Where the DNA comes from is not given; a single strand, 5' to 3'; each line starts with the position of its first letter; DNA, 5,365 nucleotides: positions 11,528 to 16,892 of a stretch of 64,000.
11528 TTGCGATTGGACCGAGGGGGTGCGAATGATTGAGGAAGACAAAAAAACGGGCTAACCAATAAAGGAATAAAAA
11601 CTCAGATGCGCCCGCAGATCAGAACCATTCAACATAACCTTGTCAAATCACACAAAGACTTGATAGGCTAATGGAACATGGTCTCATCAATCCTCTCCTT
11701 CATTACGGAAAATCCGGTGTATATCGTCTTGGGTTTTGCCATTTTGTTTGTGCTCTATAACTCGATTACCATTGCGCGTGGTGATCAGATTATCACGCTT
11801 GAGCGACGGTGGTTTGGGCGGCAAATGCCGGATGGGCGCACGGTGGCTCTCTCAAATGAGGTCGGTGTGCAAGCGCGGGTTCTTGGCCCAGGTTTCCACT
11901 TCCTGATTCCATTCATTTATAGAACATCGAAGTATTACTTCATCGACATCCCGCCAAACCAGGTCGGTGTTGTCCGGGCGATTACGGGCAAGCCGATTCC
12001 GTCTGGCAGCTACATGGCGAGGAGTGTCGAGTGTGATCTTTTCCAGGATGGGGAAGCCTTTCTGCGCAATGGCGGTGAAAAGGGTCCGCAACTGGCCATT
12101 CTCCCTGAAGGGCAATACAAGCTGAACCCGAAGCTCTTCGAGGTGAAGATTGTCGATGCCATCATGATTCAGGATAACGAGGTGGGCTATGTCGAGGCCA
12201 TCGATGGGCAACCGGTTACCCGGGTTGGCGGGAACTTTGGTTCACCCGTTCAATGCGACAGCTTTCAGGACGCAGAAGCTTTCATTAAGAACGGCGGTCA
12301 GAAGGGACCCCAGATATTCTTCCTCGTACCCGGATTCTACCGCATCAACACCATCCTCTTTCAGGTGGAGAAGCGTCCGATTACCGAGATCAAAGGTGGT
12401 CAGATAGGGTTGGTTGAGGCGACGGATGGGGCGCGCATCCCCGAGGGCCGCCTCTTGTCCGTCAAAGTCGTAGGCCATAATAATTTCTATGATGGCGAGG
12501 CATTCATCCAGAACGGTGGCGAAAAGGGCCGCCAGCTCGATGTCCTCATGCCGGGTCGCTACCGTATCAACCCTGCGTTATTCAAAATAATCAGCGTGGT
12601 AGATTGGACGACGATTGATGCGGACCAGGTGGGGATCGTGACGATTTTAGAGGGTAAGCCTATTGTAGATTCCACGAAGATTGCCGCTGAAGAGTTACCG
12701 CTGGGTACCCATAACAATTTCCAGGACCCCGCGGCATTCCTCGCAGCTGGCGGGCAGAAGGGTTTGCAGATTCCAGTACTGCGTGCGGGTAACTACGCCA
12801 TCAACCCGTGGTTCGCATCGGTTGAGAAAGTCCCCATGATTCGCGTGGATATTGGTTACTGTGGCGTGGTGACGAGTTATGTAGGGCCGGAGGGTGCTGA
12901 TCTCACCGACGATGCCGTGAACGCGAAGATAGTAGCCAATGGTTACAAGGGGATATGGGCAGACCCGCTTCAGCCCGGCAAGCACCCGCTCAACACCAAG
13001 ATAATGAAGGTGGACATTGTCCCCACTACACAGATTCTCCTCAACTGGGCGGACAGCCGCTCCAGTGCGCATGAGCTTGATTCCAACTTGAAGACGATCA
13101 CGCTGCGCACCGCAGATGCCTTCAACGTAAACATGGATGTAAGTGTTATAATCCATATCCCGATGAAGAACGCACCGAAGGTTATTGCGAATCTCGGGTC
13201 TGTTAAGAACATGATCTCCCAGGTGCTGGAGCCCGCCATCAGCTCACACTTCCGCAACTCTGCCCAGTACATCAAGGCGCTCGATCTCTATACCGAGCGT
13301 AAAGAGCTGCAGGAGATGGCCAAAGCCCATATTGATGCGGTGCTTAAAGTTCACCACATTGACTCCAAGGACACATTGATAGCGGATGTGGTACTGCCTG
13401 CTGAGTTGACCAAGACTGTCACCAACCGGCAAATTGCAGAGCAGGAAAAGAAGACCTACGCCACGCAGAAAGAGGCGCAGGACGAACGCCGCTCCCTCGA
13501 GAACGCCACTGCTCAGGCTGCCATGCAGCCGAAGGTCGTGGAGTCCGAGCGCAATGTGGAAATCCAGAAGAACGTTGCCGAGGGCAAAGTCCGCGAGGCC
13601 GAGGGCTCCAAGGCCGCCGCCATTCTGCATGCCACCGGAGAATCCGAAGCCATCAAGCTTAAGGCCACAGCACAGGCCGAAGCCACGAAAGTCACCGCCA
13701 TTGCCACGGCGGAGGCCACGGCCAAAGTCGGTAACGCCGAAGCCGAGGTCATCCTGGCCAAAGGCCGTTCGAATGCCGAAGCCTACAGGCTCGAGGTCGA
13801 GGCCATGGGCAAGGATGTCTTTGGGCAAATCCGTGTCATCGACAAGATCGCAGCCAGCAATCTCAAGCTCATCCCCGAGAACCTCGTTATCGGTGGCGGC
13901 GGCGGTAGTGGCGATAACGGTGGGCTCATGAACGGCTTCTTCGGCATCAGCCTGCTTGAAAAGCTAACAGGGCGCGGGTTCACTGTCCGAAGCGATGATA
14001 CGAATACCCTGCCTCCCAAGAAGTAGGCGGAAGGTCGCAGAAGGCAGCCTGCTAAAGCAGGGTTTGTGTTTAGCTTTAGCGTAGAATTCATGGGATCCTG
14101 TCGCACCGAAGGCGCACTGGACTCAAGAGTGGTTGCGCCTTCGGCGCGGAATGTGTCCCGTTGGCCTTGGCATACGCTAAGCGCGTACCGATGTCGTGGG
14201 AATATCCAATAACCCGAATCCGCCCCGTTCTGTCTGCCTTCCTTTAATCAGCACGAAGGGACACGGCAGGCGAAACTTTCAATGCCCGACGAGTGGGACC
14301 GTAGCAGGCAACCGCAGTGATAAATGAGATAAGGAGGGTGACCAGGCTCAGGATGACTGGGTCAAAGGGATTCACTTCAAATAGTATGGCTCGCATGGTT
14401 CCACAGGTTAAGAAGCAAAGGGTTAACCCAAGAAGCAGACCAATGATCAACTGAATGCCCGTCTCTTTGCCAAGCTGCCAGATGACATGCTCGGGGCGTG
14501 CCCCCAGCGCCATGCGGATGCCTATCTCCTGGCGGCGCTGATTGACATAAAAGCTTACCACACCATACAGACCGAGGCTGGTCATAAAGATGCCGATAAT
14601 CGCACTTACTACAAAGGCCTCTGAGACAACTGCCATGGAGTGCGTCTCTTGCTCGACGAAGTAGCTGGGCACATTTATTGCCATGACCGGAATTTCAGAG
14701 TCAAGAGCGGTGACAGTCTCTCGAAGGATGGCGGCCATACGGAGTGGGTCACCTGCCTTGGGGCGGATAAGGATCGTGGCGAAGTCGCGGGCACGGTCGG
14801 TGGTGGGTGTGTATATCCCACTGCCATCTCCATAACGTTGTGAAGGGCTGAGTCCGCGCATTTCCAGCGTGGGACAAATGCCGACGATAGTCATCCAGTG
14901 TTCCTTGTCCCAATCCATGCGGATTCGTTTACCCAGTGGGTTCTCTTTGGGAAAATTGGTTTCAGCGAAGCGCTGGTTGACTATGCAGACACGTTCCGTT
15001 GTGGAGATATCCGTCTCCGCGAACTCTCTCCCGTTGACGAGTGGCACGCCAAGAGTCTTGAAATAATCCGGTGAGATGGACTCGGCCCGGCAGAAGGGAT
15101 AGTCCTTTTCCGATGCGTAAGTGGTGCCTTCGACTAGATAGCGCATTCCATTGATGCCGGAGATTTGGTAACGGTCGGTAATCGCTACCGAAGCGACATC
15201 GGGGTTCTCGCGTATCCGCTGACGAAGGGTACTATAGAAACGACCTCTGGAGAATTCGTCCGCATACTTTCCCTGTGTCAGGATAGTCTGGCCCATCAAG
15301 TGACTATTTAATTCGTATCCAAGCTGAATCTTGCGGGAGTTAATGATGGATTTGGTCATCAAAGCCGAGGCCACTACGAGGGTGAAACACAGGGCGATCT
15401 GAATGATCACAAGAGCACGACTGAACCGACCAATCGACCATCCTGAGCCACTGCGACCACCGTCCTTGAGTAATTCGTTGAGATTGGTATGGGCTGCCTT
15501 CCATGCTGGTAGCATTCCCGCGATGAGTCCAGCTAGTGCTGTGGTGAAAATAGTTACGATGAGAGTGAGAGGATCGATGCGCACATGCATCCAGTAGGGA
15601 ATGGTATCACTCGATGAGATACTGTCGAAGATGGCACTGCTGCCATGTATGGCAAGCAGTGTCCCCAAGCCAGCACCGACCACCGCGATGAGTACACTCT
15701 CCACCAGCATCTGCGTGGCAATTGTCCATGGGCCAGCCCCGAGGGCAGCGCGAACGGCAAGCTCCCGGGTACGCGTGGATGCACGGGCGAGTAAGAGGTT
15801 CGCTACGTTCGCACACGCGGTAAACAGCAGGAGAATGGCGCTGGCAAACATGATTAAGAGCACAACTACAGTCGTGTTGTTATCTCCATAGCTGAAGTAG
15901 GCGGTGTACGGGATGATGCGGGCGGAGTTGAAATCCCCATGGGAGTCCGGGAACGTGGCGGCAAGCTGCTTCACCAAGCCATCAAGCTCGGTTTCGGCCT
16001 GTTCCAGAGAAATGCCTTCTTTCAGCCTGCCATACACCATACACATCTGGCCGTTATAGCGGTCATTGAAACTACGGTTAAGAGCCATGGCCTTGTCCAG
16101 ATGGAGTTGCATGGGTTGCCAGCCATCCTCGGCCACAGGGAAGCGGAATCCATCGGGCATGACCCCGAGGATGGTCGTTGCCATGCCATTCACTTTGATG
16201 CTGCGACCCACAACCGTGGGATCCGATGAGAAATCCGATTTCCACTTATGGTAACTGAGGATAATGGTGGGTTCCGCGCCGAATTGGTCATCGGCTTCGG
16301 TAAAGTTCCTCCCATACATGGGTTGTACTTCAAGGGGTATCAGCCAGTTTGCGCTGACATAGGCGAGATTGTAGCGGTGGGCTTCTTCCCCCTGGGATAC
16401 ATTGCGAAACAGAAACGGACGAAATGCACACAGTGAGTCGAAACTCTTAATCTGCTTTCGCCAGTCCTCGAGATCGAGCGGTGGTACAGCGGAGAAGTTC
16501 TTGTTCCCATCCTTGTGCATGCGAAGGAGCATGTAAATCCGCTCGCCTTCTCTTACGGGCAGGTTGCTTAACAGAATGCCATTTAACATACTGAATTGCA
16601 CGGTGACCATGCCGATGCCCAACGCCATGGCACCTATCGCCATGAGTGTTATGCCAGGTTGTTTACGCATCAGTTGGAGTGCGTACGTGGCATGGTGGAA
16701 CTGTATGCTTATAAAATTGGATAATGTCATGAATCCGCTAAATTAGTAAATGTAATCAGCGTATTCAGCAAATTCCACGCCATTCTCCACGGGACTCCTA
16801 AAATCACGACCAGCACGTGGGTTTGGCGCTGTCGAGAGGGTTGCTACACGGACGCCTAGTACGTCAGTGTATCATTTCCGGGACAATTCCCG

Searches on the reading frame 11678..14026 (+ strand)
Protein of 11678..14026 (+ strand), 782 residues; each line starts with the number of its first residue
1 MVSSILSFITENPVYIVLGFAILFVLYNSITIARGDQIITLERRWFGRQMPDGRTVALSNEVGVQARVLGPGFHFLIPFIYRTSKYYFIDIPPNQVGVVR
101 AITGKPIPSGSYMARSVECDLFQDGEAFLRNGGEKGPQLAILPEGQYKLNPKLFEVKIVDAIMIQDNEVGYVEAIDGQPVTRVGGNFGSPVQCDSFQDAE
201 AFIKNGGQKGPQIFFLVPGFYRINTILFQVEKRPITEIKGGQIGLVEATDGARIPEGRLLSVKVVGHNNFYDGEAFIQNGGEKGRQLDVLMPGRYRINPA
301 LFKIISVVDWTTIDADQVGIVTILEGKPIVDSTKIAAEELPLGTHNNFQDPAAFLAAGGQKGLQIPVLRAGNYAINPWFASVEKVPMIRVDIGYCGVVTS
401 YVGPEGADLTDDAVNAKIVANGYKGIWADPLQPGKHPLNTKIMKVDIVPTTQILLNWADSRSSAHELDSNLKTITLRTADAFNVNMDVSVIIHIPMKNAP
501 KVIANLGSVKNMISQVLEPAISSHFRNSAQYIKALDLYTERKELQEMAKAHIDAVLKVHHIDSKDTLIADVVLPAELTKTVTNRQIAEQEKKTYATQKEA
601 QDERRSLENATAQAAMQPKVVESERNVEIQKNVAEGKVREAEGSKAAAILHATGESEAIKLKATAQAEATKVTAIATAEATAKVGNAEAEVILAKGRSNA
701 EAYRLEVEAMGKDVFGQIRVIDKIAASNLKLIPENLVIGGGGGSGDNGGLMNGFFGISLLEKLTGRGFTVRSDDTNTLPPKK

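Call 17: find_encoding_contigs(protein=window:11678-14026:+, flank=10000, max_places=4)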
Protein window:11678-14026:+ (782 aa): no gene with exactly this product is on record in the collection.

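Call 23: find_homologous_proteins(query=window:11678-14026:+, max_evalue=1e-50)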
Query window:11678-14026:+ (782 aa): 5795 proteins with E <= 1e-50 among 8000 candidates; the best 120 are listed.
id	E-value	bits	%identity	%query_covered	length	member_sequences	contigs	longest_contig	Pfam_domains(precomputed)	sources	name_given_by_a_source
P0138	0.0e+0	1744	100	100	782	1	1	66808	PF01145.32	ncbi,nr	ncbi:MAG: SPFH domain-containing protein [Verrucomicrobiota bacterium]|nr:SPFH domain-containing pro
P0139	0.0e+0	1571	90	98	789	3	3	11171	PF01145.32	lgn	-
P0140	0.0e+0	1549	90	97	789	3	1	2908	PF01145.32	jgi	jgi:uncharacterized membrane protein YqiK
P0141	0.0e+0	1534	90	96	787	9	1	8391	PF01145.32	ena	-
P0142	0.0e+0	1526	87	99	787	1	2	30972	PF01145.32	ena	-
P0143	0.0e+0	1508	86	99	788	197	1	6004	PF01145.32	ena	-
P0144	0.0e+0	1505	86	99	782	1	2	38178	PF01145.32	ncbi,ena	-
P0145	0.0e+0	1503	85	100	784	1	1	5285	PF01145.32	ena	-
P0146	0.0e+0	1499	84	100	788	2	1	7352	PF01145.32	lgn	-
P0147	0.0e+0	1498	86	98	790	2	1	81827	PF01145.32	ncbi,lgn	-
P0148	0.0e+0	1485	84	99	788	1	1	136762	PF01145.32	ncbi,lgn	-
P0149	0.0e+0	1485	85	99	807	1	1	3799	PF01145.32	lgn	-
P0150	0.0e+0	1440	83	99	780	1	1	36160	PF01145.32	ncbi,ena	-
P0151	0.0e+0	1424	83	97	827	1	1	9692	PF01145.32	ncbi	ncbi:PHB domain-containing protein [Gammaproteobacteria bacterium]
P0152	0.0e+0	1423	81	98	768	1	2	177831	PF01145.32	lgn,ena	-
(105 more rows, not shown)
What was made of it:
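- The next gene, SPFH, also looks widely exchanged, with 80-90% identical relatives in assemblies labelled with several other phyla (call 23).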

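Call 25: find_encoding_contigs(protein=P0138, flank=10000, max_places=3)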
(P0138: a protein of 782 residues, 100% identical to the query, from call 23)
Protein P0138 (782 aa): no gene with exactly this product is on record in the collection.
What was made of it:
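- Tried and rejected: Exact look-ups of the window's SPFH protein found no contig on record (calls 17, 25).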

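Call 26: find_encoding_contigs(protein=P0139, flank=10000, max_places=3)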
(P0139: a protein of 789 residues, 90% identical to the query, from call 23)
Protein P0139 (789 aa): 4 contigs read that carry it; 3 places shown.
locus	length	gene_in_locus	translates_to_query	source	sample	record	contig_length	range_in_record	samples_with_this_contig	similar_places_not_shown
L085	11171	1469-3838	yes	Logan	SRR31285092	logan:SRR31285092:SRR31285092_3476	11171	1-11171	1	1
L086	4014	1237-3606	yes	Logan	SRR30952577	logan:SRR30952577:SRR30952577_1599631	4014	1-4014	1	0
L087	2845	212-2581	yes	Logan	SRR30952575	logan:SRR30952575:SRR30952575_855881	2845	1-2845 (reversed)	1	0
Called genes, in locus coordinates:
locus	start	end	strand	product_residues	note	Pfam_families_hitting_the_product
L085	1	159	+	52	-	?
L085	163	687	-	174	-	PF04608:PgpA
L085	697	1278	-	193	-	PF01066:CDP-OH_P_transf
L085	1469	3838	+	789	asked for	PF01145:Band_7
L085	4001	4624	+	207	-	PF04011:LemA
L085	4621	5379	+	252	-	PF04536:TPM_phosphatase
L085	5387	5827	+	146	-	PF04536:TPM_phosphatase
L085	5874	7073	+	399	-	PF09925:DUF2157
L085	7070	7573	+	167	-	PF14345:GDYXXLXY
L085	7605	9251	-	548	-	-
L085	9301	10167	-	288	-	PF18884:TSP3_bac (faint)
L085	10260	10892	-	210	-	-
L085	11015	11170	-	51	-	?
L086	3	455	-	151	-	?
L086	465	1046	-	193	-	PF01066:CDP-OH_P_transf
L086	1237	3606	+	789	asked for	PF01145:Band_7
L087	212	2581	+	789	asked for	PF01145:Band_7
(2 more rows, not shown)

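Call 27: find_encoding_contigs(protein=P0142, flank=10000, max_places=3)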
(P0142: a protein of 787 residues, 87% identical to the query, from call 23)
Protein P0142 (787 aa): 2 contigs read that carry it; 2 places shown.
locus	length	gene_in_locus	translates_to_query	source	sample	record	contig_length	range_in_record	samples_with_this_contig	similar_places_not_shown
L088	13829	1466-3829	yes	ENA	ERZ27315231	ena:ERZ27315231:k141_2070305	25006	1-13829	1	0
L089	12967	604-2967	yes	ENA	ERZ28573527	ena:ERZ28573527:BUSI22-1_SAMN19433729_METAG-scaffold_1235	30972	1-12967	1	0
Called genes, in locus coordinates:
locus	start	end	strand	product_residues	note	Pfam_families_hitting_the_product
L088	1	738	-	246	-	?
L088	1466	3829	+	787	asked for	PF01145:Band_7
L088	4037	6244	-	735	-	PF02085:Cytochrom_CIII (faint), PF09699:Paired_CXXCH_1 (faint), PF14522:Cytochrome_C7 (faint), PF14537:Cytochrom_c3_2 (weak), PF01292:Ni_hydr_CYTB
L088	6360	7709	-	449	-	PF01554:MatE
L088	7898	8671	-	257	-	PF20803:PaaX_M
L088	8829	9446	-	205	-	-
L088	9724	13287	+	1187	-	PF01855:POR_N, PF17147:PFOR_II, PF01558:POR, PF10371:EKR, PF00037:Fer4 (weak), PF12837:Fer4_6 (weak), PF12838:Fer4_7, PF02775:TPP_enzyme_C, +7 more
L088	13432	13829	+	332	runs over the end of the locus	PF01180:DHO_dh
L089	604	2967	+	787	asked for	PF01145:Band_7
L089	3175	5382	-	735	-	PF02085:Cytochrom_CIII (faint), PF09699:Paired_CXXCH_1 (faint), PF14522:Cytochrome_C7 (faint), PF14537:Cytochrom_c3_2 (weak), PF01292:Ni_hydr_CYTB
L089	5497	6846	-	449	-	PF01554:MatE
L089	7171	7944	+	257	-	-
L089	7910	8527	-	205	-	-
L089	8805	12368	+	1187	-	PF01855:POR_N, PF17147:PFOR_II, PF01558:POR, PF10371:EKR, PF00037:Fer4 (weak), PF12837:Fer4_6 (weak), PF12838:Fer4_7, PF02775:TPP_enzyme_C, +7 more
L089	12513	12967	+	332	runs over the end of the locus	PF01180:DHO_dh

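Call 64: search_protein_families(library=phrogs, proteins=[window:11678-14026:+], max_evalue=0.01)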
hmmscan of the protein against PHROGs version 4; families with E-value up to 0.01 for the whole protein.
window:11678-14026:+ (782 aa): 1 family
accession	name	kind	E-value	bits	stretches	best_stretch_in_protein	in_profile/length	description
phrog_200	-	other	1.3e-20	74.9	1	418-675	111-318/379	lipoprotein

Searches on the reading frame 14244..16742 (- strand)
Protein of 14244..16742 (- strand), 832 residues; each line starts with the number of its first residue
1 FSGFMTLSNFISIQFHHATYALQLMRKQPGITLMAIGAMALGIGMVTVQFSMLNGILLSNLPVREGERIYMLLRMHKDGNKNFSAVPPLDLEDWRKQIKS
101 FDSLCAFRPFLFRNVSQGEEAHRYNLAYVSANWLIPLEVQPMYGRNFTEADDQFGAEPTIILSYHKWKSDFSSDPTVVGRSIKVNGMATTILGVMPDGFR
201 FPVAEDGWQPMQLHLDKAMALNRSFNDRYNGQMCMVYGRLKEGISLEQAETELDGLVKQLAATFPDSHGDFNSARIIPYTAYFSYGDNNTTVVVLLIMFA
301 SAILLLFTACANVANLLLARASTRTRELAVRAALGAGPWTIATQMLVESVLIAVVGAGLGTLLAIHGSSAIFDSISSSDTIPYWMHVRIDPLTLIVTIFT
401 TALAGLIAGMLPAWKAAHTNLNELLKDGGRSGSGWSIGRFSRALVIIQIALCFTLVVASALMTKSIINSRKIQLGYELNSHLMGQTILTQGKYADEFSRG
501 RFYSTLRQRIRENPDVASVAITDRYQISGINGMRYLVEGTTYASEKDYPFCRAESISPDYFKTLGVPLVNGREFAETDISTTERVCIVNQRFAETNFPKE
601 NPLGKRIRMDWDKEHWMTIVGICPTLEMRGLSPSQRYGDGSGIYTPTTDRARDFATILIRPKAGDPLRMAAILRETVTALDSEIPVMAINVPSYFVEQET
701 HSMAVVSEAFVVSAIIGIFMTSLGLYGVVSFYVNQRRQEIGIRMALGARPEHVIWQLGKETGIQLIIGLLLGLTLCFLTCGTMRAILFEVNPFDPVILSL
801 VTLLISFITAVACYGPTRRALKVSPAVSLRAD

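Call 32: search_protein_families(library=pfam, proteins=[window:14244-16742:-], max_evalue=1)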
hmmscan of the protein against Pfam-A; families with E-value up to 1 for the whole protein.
window:14244-16742:- (832 aa): 3 families
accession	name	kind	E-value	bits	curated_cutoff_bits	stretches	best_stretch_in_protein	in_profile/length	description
PF12704.14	MacB_PCD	-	1.5e-34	120.6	27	2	32-254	1-205/207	MacB-like periplasmic core domain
PF02687.27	FtsX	-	5.9e-26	91.3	25.5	2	301-420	3-119/120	FtsX-like permease C-terminal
PF16520.11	Matrix_Borna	-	0.24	12.2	27.3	1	5-82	13-93/103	ssRNA-binding matrix protein of Bornaviridae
